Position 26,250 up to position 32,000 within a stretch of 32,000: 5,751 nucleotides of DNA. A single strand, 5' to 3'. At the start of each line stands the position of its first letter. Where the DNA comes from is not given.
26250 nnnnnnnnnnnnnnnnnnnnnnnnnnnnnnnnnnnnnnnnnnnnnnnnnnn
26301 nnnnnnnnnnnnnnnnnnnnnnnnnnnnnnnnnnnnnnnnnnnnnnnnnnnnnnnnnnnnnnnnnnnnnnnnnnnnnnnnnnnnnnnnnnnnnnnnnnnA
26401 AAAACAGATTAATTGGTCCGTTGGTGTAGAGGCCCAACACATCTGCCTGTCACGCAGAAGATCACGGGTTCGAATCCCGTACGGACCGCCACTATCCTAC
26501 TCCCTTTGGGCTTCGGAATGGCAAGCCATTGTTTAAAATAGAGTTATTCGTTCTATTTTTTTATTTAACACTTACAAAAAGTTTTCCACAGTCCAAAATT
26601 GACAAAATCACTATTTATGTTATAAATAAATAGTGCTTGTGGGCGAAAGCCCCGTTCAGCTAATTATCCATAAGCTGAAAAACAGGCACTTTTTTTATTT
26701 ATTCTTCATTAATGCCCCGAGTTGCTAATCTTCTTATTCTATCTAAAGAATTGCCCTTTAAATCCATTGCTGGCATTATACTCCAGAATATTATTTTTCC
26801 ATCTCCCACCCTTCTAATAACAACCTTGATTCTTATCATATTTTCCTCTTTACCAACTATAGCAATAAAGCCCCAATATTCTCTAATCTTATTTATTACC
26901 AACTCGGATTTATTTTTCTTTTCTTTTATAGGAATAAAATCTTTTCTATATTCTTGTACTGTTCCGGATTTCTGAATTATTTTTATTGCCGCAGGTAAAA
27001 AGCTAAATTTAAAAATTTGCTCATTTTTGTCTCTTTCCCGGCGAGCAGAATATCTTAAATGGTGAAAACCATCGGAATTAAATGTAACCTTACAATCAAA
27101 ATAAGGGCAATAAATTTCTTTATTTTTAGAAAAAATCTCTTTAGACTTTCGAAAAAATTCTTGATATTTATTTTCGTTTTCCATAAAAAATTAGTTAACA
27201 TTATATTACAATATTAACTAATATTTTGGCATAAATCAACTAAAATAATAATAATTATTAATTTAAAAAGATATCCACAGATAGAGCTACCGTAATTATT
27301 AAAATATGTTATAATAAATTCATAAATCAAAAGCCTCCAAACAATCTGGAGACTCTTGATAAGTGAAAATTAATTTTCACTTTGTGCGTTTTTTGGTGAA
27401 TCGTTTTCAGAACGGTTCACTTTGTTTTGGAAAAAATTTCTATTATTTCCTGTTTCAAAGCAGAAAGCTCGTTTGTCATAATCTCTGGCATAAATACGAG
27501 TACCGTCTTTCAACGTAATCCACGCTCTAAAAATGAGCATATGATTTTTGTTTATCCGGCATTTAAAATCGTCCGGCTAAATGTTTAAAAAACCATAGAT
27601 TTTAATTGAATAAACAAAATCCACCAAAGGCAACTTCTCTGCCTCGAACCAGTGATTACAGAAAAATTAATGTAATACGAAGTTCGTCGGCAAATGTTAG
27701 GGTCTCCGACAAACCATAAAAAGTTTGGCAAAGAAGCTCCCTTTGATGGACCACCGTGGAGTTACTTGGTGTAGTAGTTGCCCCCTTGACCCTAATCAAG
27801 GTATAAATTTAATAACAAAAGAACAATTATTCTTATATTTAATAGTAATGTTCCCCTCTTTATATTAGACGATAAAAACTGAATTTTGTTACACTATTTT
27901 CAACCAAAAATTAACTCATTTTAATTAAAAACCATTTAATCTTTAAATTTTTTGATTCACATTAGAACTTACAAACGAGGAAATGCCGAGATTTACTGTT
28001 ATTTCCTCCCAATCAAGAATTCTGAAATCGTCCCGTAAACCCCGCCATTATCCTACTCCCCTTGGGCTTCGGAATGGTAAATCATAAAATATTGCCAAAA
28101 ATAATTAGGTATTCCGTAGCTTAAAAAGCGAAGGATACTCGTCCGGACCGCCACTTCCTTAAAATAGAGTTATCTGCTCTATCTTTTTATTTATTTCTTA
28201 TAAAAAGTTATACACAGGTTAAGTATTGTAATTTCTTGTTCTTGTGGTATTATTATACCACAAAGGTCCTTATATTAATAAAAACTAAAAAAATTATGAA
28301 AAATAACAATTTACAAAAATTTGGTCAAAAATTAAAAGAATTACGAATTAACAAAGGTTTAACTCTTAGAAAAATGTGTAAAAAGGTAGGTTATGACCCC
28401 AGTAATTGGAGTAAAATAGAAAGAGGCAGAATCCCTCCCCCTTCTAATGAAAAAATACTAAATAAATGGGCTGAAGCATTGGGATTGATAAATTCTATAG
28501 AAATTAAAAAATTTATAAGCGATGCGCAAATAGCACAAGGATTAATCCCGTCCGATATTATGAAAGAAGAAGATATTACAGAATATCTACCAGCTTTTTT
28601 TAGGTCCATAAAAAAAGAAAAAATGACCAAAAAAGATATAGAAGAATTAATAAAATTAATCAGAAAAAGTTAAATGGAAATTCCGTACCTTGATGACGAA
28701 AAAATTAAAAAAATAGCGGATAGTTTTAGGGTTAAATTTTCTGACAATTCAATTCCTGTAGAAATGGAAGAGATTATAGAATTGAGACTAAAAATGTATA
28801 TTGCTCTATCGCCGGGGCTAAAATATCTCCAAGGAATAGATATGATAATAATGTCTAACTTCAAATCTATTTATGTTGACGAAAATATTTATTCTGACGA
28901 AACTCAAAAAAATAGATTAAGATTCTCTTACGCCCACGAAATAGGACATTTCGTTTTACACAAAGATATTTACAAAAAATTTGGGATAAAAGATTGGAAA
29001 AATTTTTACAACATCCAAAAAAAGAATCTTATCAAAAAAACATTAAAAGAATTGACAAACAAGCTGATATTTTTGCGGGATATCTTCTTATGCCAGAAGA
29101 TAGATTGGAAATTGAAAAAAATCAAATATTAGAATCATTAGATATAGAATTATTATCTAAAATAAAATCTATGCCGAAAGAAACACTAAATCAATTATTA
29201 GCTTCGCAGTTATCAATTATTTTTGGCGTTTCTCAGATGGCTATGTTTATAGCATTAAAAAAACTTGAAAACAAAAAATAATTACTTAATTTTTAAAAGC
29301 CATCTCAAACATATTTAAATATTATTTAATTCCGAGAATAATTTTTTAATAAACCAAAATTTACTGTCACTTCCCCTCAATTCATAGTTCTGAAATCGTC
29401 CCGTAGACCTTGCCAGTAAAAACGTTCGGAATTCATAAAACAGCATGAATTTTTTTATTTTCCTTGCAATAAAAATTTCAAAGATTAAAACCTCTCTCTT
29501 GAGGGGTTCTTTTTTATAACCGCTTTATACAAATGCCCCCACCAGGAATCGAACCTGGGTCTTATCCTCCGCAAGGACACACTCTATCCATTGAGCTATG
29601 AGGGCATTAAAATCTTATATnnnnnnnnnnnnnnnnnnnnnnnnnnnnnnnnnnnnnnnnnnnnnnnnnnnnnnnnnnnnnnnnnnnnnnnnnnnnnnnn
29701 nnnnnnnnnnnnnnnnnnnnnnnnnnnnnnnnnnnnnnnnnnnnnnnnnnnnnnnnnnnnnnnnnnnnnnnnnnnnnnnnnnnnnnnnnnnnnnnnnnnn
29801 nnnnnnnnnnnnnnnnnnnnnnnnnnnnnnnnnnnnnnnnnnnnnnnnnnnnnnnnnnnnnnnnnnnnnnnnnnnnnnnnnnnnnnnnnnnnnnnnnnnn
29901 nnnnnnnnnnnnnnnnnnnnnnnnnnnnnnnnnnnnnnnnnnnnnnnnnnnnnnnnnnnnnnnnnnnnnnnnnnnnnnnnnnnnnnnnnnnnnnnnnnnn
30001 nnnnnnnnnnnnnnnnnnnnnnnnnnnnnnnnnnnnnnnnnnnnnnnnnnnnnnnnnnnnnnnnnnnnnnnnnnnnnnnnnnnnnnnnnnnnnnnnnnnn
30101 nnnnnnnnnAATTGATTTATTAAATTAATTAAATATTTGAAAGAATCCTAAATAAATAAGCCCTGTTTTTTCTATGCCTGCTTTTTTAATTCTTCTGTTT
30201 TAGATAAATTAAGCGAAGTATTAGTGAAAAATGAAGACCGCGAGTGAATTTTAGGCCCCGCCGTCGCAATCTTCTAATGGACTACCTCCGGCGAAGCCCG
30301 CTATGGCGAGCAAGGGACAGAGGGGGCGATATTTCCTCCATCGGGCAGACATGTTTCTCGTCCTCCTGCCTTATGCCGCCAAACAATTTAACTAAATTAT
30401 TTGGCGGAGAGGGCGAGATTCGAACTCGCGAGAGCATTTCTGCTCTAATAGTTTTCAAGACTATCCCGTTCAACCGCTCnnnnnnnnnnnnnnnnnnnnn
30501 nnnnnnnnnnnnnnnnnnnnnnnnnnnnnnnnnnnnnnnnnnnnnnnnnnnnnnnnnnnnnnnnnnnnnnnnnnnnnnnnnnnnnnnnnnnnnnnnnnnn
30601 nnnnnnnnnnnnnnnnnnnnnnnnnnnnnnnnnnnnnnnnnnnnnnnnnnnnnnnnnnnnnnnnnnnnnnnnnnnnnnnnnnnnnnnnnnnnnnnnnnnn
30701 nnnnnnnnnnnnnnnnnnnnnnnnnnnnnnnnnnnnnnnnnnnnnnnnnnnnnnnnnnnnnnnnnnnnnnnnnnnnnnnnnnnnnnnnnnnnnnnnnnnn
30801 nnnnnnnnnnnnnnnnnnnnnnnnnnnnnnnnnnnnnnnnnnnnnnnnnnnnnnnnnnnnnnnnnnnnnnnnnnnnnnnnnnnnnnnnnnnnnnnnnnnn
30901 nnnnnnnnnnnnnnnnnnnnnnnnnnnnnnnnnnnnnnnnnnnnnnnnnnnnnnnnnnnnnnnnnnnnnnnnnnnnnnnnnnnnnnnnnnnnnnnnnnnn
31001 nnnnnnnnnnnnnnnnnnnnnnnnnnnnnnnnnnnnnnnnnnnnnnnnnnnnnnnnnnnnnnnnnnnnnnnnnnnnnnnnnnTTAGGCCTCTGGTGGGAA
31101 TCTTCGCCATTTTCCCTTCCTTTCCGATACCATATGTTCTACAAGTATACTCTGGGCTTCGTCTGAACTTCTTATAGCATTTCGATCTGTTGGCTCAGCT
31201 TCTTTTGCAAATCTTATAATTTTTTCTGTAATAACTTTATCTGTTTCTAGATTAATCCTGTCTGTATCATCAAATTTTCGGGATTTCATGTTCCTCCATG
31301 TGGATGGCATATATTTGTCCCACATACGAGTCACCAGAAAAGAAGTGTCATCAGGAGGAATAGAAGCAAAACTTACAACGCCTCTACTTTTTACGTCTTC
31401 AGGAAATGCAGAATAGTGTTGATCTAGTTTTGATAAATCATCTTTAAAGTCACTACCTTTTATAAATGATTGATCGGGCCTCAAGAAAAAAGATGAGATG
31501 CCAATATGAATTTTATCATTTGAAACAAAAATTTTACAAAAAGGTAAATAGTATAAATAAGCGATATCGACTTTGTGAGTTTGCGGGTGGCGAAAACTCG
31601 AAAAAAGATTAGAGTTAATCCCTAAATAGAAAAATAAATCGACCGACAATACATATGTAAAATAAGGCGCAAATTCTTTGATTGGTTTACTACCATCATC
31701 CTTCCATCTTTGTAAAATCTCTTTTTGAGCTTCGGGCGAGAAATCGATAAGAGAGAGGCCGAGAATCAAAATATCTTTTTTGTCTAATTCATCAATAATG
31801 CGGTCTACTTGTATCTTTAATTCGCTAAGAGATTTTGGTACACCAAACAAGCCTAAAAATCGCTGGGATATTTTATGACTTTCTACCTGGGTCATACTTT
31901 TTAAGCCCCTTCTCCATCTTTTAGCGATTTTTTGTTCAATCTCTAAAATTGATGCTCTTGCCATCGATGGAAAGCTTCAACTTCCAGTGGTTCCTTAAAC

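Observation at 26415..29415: Integrase-less, RNA-rich cassettes nested between direct copies of the tRNA-Asp 3' half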

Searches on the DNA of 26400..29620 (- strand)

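Call 20: search_rna_families(source=window, start=26400, end=29620, threshold=evalue, max_evalue=5, show_alignments=4)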
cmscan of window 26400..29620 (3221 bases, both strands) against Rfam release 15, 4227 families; matches with E-value up to 5: 10.
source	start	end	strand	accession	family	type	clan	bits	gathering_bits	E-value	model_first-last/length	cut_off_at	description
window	26415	26488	+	RF00005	tRNA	Gene; tRNA;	CL00001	67.9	29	5.9e-14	1-71/71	no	tRNA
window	29534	29605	-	RF00005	tRNA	Gene; tRNA;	CL00001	64.4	29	5.5e-13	1-71/71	no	tRNA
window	29427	29527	+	RF02579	tsr26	Gene; sRNA;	-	27.7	141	0.19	1-122/122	no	S. aureus tsr26 small RNA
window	29437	29516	+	RF01859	Phe_leader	Cis-reg; leader;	-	27.2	55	0.12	1-125/125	no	Phenylalanine leader peptide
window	28688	28773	+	RF01599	plasmodium_snoR24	Gene; snRNA; snoRNA; CD-box;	-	26.2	55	2.5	1-82/82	no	small nucleolar RNA snoR24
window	29440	29519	+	RF02076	STnc100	Gene; sRNA;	-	24.8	47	0.013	1-206/206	no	Gammaproteobacterial sRNA STnc100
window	29533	29605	+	RF04354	Plastid-ycf2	Cis-reg;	-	24.2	65.7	0.071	1-75/75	no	Plastid-ycf2 5UTR RNA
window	27332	27429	+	RF00378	Qrr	Gene; sRNA;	-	20.4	50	1.8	1-108/108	no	Qrr RNA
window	28834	28894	+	RF00136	SNORD81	Gene; snRNA; snoRNA; CD-box;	CL00050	19.6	50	4.5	1-77/77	no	Small nucleolar RNA SNORD81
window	27912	28001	-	RF01302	snoU36a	Gene; snRNA; snoRNA; CD-box;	CL00051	19.1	45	2.4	1-90/90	no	SnoRNA U36a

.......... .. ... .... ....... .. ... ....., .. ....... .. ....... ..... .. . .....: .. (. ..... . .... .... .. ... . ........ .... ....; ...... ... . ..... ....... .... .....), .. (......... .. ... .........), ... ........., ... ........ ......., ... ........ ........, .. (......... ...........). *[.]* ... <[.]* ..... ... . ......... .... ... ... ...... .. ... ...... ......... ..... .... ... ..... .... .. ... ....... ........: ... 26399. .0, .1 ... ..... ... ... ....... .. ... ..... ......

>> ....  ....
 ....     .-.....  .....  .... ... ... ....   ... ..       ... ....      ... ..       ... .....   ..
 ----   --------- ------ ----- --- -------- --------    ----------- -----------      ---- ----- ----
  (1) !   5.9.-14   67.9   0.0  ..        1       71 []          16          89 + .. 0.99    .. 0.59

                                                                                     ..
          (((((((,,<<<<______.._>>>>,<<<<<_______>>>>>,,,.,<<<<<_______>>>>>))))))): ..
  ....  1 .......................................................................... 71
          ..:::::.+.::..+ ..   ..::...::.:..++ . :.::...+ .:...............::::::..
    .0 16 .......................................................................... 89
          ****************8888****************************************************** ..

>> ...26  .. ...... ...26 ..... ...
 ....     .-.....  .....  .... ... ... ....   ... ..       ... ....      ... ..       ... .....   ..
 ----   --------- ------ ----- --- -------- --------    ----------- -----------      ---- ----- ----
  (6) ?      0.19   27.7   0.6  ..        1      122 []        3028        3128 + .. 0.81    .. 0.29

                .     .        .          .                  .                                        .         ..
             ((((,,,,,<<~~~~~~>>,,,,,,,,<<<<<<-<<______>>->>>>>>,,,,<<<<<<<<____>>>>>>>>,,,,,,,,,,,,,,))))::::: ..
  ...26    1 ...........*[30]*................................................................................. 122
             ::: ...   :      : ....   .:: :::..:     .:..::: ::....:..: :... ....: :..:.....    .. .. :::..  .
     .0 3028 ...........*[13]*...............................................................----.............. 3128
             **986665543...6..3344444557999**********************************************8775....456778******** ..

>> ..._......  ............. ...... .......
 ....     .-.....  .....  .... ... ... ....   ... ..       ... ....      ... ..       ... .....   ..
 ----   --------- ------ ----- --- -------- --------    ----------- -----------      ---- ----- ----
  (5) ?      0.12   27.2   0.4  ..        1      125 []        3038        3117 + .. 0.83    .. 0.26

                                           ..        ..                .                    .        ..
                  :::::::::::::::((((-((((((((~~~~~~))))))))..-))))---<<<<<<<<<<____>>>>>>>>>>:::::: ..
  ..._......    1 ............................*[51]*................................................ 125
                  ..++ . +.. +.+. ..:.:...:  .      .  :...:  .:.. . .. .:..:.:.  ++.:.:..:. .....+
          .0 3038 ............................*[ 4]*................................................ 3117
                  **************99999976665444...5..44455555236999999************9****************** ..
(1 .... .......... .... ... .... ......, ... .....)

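Call 91: search_rna_families(sources=[L031, L042, L044, L054, L041, L019, L061, L013], threshold=gathering)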
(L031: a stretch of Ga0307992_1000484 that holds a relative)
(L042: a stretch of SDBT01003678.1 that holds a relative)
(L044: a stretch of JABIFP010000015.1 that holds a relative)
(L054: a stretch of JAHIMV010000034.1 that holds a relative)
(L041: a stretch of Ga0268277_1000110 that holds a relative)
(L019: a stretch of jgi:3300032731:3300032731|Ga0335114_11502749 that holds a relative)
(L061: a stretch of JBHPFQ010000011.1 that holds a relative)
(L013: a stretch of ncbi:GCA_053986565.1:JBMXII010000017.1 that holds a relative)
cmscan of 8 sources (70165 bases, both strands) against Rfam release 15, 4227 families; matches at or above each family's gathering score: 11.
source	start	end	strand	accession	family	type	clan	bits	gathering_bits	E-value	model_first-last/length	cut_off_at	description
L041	6422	6766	+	RF00023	tmRNA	Gene;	CL00001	136.4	47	3.4e-53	1-374/374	no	transfer-messenger RNA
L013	2773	3158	-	RF00023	tmRNA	Gene;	CL00001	73.9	47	8.4e-27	1-374/374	no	transfer-messenger RNA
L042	4030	4101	-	RF00005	tRNA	Gene; tRNA;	CL00001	70.8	29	2e-13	1-71/71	no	tRNA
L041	7995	8068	+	RF00005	tRNA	Gene; tRNA;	CL00001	69.7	29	4.3e-13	1-71/71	no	tRNA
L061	1838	1912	-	RF00005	tRNA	Gene; tRNA;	CL00001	67.6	29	1.6e-12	1-71/71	no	tRNA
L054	832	905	+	RF00005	tRNA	Gene; tRNA;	CL00001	65.3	29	6.8e-12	1-71/71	no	tRNA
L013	1515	1588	-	RF00005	tRNA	Gene; tRNA;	CL00001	64.4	29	1.2e-11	1-71/71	no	tRNA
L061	1933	2004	-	RF00005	tRNA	Gene; tRNA;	CL00001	62.1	29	5e-11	1-71/71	no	tRNA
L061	2020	2093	-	RF00005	tRNA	Gene; tRNA;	CL00001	59.8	29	2.2e-10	1-71/71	no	tRNA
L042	4731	4819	-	RF00005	tRNA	Gene; tRNA;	CL00001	58.1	29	6.3e-10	1-71/71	no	tRNA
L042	4637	4723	-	RF00005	tRNA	Gene; tRNA;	CL00001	53.6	29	1.1e-08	1-71/71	no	tRNA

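Call 98: search_dna_similar(query=window:27975-28225:+, collection=phages, mode=distant, max_evalue=0.01, max_rows=10)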
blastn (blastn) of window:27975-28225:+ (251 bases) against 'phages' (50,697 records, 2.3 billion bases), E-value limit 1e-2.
No match.

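Call 99: search_dna_similar(query=window:27975-28225:+, collection=plasmids, mode=distant, max_evalue=0.01, max_rows=10)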
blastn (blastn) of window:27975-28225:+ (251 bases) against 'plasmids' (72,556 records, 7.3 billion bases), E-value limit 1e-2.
No match.

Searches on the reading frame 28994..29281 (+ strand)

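Call 10: search_protein_families(library=pfam, proteins=[window:28994-29281:+], max_evalue=0.1)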
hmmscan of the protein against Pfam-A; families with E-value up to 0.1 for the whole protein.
window:28994-29281:+ (95 aa): 1 family
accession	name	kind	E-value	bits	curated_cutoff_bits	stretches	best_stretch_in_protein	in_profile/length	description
PF06114.19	Peptidase_M78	-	5.1e-05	23.5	22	1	5-51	54-105/123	IrrE N-terminal-like domain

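Call 11: search_protein_families(library=phrogs, proteins=[window:28994-29281:+], max_evalue=0.1)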
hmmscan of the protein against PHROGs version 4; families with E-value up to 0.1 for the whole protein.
window:28994-29281:+ (95 aa): 6 families
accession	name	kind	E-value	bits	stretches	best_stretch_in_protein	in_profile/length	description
phrog_2439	-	transcription regulation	7.6e-05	22.7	1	13-60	220-265/367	transcriptional regulator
phrog_1914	-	unknown function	0.0013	19.4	1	10-94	117-180/222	-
phrog_1516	-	unknown function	0.0091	16.6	1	2-90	109-194/227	-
phrog_4031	-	unknown function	0.018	14.5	1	10-91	274-351/626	-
phrog_87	-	other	0.067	13.9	0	7-41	99-136/227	metallo-protease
phrog_4575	-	unknown function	0.091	13.4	0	45-91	149-193/209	-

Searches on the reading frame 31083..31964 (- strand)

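Call 10: search_protein_families(library=pfam, proteins=[window:31083-31964:-], max_evalue=0.1)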
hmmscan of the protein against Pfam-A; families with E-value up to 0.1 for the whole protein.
window:31083-31964:- (293 aa): 0 families

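Call 11: search_protein_families(library=phrogs, proteins=[window:31083-31964:-], max_evalue=0.1)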
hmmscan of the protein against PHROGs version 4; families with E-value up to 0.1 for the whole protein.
window:31083-31964:- (293 aa): 0 families

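Call 51: search_protein_families(library=pfam, proteins=[window:31083-31964:-], max_evalue=0.01)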
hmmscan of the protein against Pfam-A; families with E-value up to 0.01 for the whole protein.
window:31083-31964:- (293 aa): 0 families

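Call 65: search_protein_families(library=ncbifam, proteins=[window:31083-31964:-], max_evalue=1)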
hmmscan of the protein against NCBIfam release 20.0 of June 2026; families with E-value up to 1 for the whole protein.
window:31083-31964:- (293 aa): 1 family
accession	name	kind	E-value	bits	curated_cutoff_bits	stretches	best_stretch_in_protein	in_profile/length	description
NF008681.0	PRK11700.1-4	equivalog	0.15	11.4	231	1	10-55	49-95/188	VOC family protein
